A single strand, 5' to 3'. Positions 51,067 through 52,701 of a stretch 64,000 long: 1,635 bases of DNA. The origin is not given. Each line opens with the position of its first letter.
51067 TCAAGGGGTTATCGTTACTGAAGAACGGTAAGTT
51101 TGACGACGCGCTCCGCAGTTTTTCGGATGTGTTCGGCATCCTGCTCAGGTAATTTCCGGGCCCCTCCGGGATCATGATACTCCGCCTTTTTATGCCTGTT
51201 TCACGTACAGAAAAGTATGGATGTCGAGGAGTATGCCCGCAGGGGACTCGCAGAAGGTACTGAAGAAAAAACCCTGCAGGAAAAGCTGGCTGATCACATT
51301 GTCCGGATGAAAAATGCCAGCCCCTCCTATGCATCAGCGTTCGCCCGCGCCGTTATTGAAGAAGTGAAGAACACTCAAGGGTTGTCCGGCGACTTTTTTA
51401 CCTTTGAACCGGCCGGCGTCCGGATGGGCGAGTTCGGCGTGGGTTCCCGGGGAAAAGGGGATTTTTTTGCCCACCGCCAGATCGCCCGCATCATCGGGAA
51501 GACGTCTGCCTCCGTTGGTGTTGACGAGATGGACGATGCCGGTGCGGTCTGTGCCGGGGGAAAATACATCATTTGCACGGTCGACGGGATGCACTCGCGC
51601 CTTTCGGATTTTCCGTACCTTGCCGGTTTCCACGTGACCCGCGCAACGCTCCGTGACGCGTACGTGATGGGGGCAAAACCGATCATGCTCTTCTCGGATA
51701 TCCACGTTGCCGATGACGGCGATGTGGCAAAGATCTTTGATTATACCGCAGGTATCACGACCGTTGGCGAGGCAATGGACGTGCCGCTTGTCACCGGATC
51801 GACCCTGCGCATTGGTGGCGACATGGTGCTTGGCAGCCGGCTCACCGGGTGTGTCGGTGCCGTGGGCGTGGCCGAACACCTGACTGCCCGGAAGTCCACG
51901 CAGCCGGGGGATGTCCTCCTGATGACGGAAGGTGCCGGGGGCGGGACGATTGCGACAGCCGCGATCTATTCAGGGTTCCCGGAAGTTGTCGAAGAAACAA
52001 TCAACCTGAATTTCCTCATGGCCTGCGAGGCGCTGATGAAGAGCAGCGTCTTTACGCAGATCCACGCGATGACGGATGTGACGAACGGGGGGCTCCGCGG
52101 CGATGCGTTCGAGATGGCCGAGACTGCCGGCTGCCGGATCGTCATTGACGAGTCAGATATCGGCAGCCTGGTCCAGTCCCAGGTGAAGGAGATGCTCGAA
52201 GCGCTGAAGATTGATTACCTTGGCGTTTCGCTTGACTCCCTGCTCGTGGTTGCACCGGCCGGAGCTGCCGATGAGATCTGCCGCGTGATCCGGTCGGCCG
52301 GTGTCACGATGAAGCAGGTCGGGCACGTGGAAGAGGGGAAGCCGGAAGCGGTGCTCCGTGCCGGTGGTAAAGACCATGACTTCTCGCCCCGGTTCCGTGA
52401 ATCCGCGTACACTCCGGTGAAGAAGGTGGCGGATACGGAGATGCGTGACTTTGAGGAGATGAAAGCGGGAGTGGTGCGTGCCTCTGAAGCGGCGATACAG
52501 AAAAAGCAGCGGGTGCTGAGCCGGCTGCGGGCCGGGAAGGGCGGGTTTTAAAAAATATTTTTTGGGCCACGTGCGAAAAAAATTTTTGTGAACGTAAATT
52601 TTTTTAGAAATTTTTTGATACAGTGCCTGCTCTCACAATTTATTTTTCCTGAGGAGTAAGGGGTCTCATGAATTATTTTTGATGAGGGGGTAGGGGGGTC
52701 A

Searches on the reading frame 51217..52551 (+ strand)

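Call 79: search_protein_families(library=pfam, proteins=[window:51217-52551:+])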
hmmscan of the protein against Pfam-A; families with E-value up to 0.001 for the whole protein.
window:51217-52551:+ (444 aa): 2 families
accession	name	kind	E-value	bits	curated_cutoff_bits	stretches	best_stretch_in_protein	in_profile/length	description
PF02769.27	AIRS_C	-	3.4e-18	66.7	23.1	1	229-377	1-151/156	AIR synthase related protein, C-terminal domain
PF00586.29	AIRS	-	5.3e-10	40.1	24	1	106-203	2-97/112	AIR synthase related protein, N-terminal domain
